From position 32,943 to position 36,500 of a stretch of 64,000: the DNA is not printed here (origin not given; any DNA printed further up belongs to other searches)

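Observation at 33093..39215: HdrA split into two genes with a NuoE/NuoF/NuoG-N-terminus cassette between the halves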

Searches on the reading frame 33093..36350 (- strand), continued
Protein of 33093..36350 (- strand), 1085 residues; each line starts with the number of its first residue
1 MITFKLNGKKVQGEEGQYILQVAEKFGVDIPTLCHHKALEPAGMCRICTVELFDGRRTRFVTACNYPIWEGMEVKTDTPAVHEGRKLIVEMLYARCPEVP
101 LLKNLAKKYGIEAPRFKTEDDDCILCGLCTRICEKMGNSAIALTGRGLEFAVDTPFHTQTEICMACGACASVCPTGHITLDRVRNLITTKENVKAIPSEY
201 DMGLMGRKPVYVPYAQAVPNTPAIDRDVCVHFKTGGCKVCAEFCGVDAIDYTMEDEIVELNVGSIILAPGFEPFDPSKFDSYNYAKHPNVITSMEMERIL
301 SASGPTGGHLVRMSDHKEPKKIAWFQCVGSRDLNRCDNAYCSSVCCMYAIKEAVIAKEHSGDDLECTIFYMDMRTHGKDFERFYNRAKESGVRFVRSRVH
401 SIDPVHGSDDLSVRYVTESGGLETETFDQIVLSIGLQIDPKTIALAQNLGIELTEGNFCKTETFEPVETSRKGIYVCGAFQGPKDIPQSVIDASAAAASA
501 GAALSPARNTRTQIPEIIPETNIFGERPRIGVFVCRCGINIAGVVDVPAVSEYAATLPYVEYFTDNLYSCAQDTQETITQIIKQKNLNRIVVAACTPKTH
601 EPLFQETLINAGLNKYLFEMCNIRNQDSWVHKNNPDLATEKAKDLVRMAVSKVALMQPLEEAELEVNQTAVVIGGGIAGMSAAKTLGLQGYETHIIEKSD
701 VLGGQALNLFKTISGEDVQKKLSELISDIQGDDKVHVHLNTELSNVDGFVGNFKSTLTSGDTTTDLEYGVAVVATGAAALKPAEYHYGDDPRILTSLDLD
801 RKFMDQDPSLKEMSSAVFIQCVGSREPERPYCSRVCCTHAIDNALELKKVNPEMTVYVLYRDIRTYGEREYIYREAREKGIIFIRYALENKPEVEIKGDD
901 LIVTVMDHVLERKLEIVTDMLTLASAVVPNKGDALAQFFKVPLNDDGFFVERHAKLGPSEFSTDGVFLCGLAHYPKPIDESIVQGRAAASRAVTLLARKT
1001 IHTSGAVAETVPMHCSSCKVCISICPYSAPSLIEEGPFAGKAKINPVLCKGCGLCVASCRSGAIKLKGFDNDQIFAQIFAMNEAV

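Call 41: find_related_loci(query=A2, collection=genome_contigs, flank=10000)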
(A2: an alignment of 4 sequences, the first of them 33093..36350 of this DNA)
Query A2 (1085 aa) in genome_contigs; peptide patterns used: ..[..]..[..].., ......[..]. (x = any residue, [..] = any of these).
600 stretches matched a pattern (row limit reached: there are more); 589 encode a relative of the query (tblastn E <= 1e-3); the best 80 are kept; 80 distinct loci.
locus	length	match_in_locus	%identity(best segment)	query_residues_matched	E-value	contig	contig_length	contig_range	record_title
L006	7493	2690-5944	92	1-1085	0e+0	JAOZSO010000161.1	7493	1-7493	MAG: Desulfobacterales bacterium isolate GMC6.metabat2.208 GMC6_13087_length_7493_cov_7.922560, whole genome shotgun seq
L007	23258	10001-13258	79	1-1085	0e+0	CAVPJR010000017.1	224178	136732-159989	MAG: uncultured delta proteobacterium isolate MFD09964.bin.3.281 genome assembly, contig: contig_3065, whole genome shot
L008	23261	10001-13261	76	1-1085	0e+0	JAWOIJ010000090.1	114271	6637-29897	MAG: Desulfobacterales bacterium isolate CWP5-2.bin.178 k191_1498955, whole genome shotgun sequence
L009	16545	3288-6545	76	1-1084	0e+0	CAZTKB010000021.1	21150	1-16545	MAG TPA_asm: uncultured Desulfobacterales bacterium isolate binchicken_co168_200 genome assembly, contig: NODE_4483_leng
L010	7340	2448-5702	75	1-1084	0e+0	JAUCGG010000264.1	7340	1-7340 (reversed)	Desulfococcaceae bacterium HSG8 NODE_613_length_7340, whole genome shotgun sequence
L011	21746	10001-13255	75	1-1085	0e+0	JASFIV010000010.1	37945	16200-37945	MAG: Desulfobacterales bacterium isolate D0608S20remetaG_Bin_253 D0608S20remetaG_FD_scaffold_30_c1, whole genome shotgun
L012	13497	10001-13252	71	1-1085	0e+0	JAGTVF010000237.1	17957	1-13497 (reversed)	MAG: Desulfobacterales bacterium isolate SH-MAG148 SH-MAG148_contig_000237, whole genome shotgun sequence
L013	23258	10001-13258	80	1-1085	0e+0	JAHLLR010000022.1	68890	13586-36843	MAG: Deltaproteobacteria bacterium isolate MAG100 NODE_1152_length_68890_cov_19.572906, whole genome shotgun sequence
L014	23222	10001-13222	67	1-1078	0e+0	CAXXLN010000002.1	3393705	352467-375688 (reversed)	MAG: Desulfatiglandales bacterium isolate 53c9cee3-5eb1-4031-9065-1ba860722897 genome assembly, contig: contig_2, whole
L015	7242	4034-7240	68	1-1073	0e+0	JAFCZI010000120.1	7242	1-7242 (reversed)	MAG: Deltaproteobacteria bacterium isolate AB_03_Bin_182 AB_03_Bin_182_scaffold_15960, whole genome shotgun sequence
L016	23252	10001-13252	73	1-1085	0e+0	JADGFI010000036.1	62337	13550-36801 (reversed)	MAG: Desulfobacteraceae bacterium isolate OB14 NODE_36_length_62337_cov_7.687247, whole genome shotgun sequence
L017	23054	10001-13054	73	142-1083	0e+0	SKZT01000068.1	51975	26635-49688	MAG: Desulfobacteraceae bacterium isolate CSSed162cmB_348 CSSed16-2cmB-534, whole genome shotgun sequence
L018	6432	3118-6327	65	1-1078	0e+0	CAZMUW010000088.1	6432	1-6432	MAG TPA_asm: uncultured Desulfobacteraceae bacterium isolate binchicken_co223_84 genome assembly, contig: NODE_2200_leng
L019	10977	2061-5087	69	143-1085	0e+0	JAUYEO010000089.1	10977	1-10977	MAG: Desulfobacterales bacterium isolate C21_concoct.bin.118_sub C21_k141_400134, whole genome shotgun sequence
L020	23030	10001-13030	69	155-1084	0e+0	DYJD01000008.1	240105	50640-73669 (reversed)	MAG TPA_asm: Desulfosudis oleivorans isolate FI88_2_51_70 Afr_mines_FI88_35_length_240105_cov_30_549577, whole genome sh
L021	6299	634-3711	69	143-1085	0e+0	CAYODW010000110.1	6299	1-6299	MAG TPA_asm: uncultured Desulfonema sp. isolate SRP319275_co4_266 genome assembly, contig: NODE_9701_length_6299_cov_13.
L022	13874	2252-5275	68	81-1085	0e+0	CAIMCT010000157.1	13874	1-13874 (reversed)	MAG: uncultured Desulfobacteraceae bacterium isolate Umea1_bin-2529 genome assembly, contig: bin-2529:157/580, whole gen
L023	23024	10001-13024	67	152-1085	0e+0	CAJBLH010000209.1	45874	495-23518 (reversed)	MAG: uncultured Desulfobacteraceae bacterium isolate Loc090721-6m_bin-047 genome assembly, contig: bin-047:209/315, whol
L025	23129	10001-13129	70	143-1085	0e+0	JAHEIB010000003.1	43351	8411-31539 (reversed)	MAG: Deltaproteobacteria bacterium isolate Ww484 NODE_779_length_43351_cov_4.447999, whole genome shotgun sequence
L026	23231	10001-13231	60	1-1081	0e+0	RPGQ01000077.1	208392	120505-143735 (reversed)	MAG: Desulfobacteraceae bacterium Eth-SRB2 Scaffold276_pilon, whole genome shotgun sequence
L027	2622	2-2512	74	251-1085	0e+0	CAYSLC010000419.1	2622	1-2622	MAG TPA_asm: uncultured Desulfobacteraceae bacterium isolate binchicken_co15_57 genome assembly, contig: NODE_48086_leng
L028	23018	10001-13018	65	152-1081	0e+0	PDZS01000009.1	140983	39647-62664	MAG: Deltaproteobacteria bacterium YD0425bin51 scaffold9, whole genome shotgun sequence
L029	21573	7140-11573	72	148-1085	0e+0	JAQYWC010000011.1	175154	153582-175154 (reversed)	MAG: Desulfobacterium sp. isolate Pec_A4_megahit_bin17 Pec_A4_megahit_bin17_c_000000405056, whole genome shotgun sequenc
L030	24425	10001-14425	69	154-1085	0e+0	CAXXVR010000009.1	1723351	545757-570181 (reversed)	MAG: uncultured Desulfobacterium sp. isolate c12101c2-3ca8-4cd2-975f-f16a8d793812 genome assembly, contig: contig_9, who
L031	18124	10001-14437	71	163-1085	0e+0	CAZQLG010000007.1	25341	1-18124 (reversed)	MAG TPA_asm: uncultured Desulfococcus sp. isolate SRP191223_co2_72 genome assembly, contig: NODE_831_length_25341_cov_24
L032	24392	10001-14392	69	163-1081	0e+0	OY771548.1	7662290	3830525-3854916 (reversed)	MAG: uncultured Desulfosarcina sp. isolate c75788b4-9dc9-432e-af07-dc879bdb42fc genome assembly, chromosome: 1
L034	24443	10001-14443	67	142-1085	0e+0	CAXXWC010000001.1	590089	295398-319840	MAG: Desulfobacterales bacterium isolate 0c1ee1e2-2e93-4d1f-b680-5c09bdc3d0f4 genome assembly, contig: contig_1, whole g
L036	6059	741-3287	66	237-1081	0e+0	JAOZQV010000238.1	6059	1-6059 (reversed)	MAG: Deltaproteobacteria bacterium isolate GMC6_bin_6_sub GMC6_18857_length_6059_cov_7.193871, whole genome shotgun sequ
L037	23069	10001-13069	59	141-1085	0e+0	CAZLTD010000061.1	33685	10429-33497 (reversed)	MAG TPA_asm: uncultured Desulfobacula sp. isolate SRP077602_co5_376 genome assembly, contig: NODE_6359_length_33685_cov_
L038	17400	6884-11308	63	237-1081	0e+0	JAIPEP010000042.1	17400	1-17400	MAG: Desulfohalobiaceae bacterium isolate Tobar18m-G4 Tobar18m-C1067, whole genome shotgun sequence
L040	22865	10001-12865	59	121-1081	0e+0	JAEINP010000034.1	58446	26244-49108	MAG: Desulfatibacillum sp. isolate MAG7 NODE_505_length_58446_cov_9.520225, whole genome shotgun sequence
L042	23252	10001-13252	73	1-1085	0e+0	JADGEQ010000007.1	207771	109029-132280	MAG: Desulfobacteraceae bacterium isolate BB40 NODE_55_length_207771_cov_7.971590, whole genome shotgun sequence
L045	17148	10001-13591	57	121-1081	0e+0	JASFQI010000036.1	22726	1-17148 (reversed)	MAG: Desulfobacteraceae bacterium isolate D0819S20remetaG_Bin_281 D0819S20remetaG_FD_scaffold_269_c1, whole genome shotg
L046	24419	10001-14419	62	152-1081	0e+0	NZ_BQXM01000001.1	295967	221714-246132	Desulforhabdus sp. TSK scaffold001, whole genome shotgun sequence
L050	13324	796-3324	63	237-1081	0e+0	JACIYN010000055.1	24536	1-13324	MAG: Desulfacinum sp. isolate MAG-79 Desulfacinum_C3_bin37_Scaffold_55, whole genome shotgun sequence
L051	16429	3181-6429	48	2-1081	0e+0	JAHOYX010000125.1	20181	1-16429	MAG: Spirochaetales bacterium isolate CORE_19_RING_Bin_00006 c_000000000312, whole genome shotgun sequence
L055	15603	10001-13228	49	1-1080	0e+0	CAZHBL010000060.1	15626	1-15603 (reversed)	MAG TPA_asm: uncultured Pirellulales bacterium isolate SRP185410_co2_165 genome assembly, contig: NODE_4647_length_15626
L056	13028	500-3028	63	237-1081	0e+0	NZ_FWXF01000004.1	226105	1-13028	Desulfacinum hydrothermale DSM 13146, whole genome shotgun sequence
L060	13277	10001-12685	55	163-1081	0e+0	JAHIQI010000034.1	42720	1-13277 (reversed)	MAG: Proteobacteria bacterium isolate KR46_Ju.mb.16 KR46_Ju.mb.16_k141_43886, whole genome shotgun sequence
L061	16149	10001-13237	48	1-1083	0e+0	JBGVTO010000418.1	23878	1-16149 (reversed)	MAG: Phycisphaerae bacterium isolate S_218_B3 k127_486942, whole genome shotgun sequence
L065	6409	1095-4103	55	152-1081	0e+0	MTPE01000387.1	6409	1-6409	MAG: Desulfarculaceae bacterium JdFR-95 JGI24020J35080_1003375, whole genome shotgun sequence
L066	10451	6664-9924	47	1-1085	0e+0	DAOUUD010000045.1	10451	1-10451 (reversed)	MAG TPA_asm: Candidatus Cloacimonadota bacterium isolate CSMAG_814 CSMAG_814_k141_281611_length_10451_cov_9.6098, whole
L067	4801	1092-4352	47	1-1085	0e+0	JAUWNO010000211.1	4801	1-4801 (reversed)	MAG: Armatimonadota bacterium isolate CSMAG_2426 CSMAG_2426_k141_450588_length_4801_cov_8.9622, whole genome shotgun seq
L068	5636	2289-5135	53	121-1081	0e+0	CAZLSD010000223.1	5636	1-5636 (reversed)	MAG TPA_asm: uncultured Desulfarculus sp. isolate binchicken_co269_235 genome assembly, contig: NODE_15157_length_5636_c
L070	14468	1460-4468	55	152-1081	0e+0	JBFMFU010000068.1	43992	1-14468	MAG: Thermodesulfobacteriota bacterium isolate MAG279 MAG279_68, whole genome shotgun sequence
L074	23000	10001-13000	53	143-1081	0e+0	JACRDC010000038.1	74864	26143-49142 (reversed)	MAG: Desulfarculus sp. isolate NC_groundwater_1662_Pr3_B-0.1um_67_139 SR-2_scaffold_141_1000732, whole genome shotgun se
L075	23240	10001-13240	45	1-1080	0e+0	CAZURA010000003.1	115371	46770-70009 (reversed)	MAG TPA_asm: uncultured Bacteroides sp. isolate SRP077602_co5_373 genome assembly, contig: NODE_494_length_115371_cov_6.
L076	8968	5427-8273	53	121-1081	0e+0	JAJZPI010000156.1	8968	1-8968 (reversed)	MAG: Deltaproteobacteria bacterium isolate SKS1.bin11 NODE_13688_length_8968_cov_2.936885, whole genome shotgun sequence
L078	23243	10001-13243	46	1-1080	0e+0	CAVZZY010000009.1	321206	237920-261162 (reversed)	MAG: uncultured Acidobacteriaceae bacterium isolate MFD05580.bin.1.81 genome assembly, contig: contig_34154, whole genom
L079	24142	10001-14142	53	155-1081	0e+0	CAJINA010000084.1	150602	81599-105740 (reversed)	MAG: Olavius algarvensis Delta 4 endosymbiont isolate Delta4_OalgB6SA genome assembly, contig: NODE_203665+_length_15060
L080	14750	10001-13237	47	2-1078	0e+0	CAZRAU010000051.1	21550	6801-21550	MAG TPA_asm: uncultured bacterium isolate SRP185410_co2_431 genome assembly, contig: NODE_2837_length_21550_cov_5.830426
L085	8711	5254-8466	47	2-1083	0e+0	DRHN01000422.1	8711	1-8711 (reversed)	MAG TPA_asm: Spirochaetes bacterium isolate HyVt-370 HyVt-370_k145_797391, whole genome shotgun sequence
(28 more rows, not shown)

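Call 51: search_protein_families(library=pfam, proteins=[L055:4107-4967:+, L055:4930-5364:+, L055:7182-7538:+, L055:7560-8498:+, L055:8458-8832:+, L055:8829-9545:+, L055:9546-10004:+, L061:4114-7182:+], max_evalue=0.0001)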
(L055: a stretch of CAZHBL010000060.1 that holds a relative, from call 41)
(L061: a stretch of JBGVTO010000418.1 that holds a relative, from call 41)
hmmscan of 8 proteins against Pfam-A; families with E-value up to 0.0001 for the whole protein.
L055:4107-4967:+ (286 aa): 6 families
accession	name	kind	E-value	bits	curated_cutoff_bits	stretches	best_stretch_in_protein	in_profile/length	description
PF01257.25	2Fe-2S_thioredx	-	2.4e-40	138.2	24.8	1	148-285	1-145/145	Thioredoxin-like [2Fe-2S] ferredoxin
PF12831.13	FAD_oxidored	-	1.1e-07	32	27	1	12-49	2-39/416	FAD dependent oxidoreductase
PF07992.20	Pyr_redox_2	-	5.9e-07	29.6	26.1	1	12-112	3-83/291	Pyridine nucleotide-disulphide oxidoreductase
PF13450.12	NAD_binding_8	-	1.3e-06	29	21.9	1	14-53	1-40/68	NAD(P)-binding Rossmann-like domain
PF00890.30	FAD_binding_2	-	2e-06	27.7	20.4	1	12-46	2-36/414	FAD binding domain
PF12837.12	Fer4_6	-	1.3e-05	25.3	25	1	107-123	4-20/24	4Fe-4S binding domain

L055:4930-5364:+ (144 aa): 0 families

L055:7182-7538:+ (118 aa): 1 family
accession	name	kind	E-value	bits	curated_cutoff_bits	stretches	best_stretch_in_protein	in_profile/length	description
PF07085.17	DRTGG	-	2.6e-08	34.1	25.2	1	5-106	1-103/105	DRTGG domain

L055:7560-8498:+ (312 aa): 3 families
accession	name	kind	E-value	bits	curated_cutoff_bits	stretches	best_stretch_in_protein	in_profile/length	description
PF00571.33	CBS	-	1.1e-25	90.1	24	2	19-73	1-56/57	CBS domain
PF02518.31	HATPase_c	-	1.7e-10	41.8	26.4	1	210-303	10-109/111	Histidine kinase-, DNA gyrase B-, and HSP90-like ATPase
PF13581.12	HATPase_c_2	-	1.3e-08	35.3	27.4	1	184-299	10-125/127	Histidine kinase-like ATPase domain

L055:8458-8832:+ (124 aa): 2 families
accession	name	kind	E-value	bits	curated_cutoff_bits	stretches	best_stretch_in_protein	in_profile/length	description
PF02603.21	Hpr_kinase_N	-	3.1e-05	24.4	24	0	72-116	79-123/125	HPr Serine kinase N terminus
PF07085.17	DRTGG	-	3.8e-05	23.9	25.2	1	45-114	33-102/105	DRTGG domain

L055:8829-9545:+ (238 aa): 2 families
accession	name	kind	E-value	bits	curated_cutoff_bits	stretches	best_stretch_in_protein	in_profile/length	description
PF02811.25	PHP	-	1.7e-09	38.7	26.4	1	7-85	1-82/164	PHP domain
PF13263.12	PHP_C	-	5.4e-06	26.3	21.3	1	186-228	10-52/56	PHP-associated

L055:9546-10004:+ (152 aa): 2 families
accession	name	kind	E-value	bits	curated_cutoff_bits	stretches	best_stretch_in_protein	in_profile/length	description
PF02518.31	HATPase_c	-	3.1e-17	63.4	26.4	1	7-104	9-109/111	Histidine kinase-, DNA gyrase B-, and HSP90-like ATPase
PF13589.12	HATPase_c_3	-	5.5e-10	39.8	25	1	8-65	7-62/137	Histidine kinase-, DNA gyrase B-, and HSP90-like ATPase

L061:4114-7182:+ (1022 aa): 14 families
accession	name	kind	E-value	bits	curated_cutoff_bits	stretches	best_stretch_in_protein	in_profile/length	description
PF01512.22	Complex1_51K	-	2.6e-48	164.2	31.2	1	158-329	1-149/150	Nuo51 FMN-binding domain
PF07992.20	Pyr_redox_2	-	2.2e-34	119.7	26.1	1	635-930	2-291/291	Pyridine nucleotide-disulphide oxidoreductase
PF10589.14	NADH_4Fe-4S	-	6.4e-31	106.5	23.5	1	440-524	1-85/85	NADH-ubiquinone oxidoreductase-F iron-sulfur binding region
PF14691.11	Fer4_20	-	9.6e-29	99.9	25.8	1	522-621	16-112/113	Dihydroprymidine dehydrogenase domain II, 4Fe-4S cluster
PF13738.12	Pyr_redox_3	-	6.7e-11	42.4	30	1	720-816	126-219/305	Pyridine nucleotide-disulphide oxidoreductase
PF00070.33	Pyr_redox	-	2.3e-10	41.3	22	1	765-825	1-65/82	Pyridine nucleotide-disulphide oxidoreductase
PF13450.12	NAD_binding_8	-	3.9e-10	40.3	21.9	1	638-673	1-36/68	NAD(P)-binding Rossmann-like domain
PF12831.13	FAD_oxidored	-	1.3e-08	35.1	27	1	636-676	2-42/416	FAD dependent oxidoreductase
PF01266.30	DAO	-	1.2e-07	32.1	27.9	1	635-666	1-32/353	FAD dependent oxidoreductase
PF01946.23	Thi4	-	2.9e-06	27.2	26.2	1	636-672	20-58/235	Thi4 family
PF01262.27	AlaDh_PNT_C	-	3.8e-06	26.9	23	0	765-799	30-64/214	Alanine dehydrogenase/PNT, C-terminal domain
PF10531.15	SLBB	-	5e-06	26.7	27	1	353-402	2-54/55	SLBB domain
PF03486.20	HI0933_like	-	1e-05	25.6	50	0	635-666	2-33/244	HI0933-like protein Rossmann domain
PF00890.30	FAD_binding_2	-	1.2e-05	25.2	20.4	0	636-671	2-37/414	FAD binding domain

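Call 65: search_protein_families(library=pfam, proteins=[L032:10391-11920:+], max_evalue=0.00001)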
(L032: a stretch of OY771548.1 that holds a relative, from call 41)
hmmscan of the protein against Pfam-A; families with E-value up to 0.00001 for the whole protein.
L032:10391-11920:+ (510 aa): 5 families
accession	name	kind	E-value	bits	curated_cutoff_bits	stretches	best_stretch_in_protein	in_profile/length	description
PF07992.20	Pyr_redox_2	-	1.6e-29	103.7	26.1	1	103-400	2-291/291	Pyridine nucleotide-disulphide oxidoreductase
PF14691.11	Fer4_20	-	1.8e-21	76.5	25.8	1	10-87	28-108/113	Dihydroprymidine dehydrogenase domain II, 4Fe-4S cluster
PF13738.12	Pyr_redox_3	-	2.9e-08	33.7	30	0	231-268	163-199/305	Pyridine nucleotide-disulphide oxidoreductase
PF13450.12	NAD_binding_8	-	2.1e-07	31.6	21.9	1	106-140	1-35/68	NAD(P)-binding Rossmann-like domain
PF00070.33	Pyr_redox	-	2.2e-07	31.8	22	0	234-280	1-45/82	Pyridine nucleotide-disulphide oxidoreductase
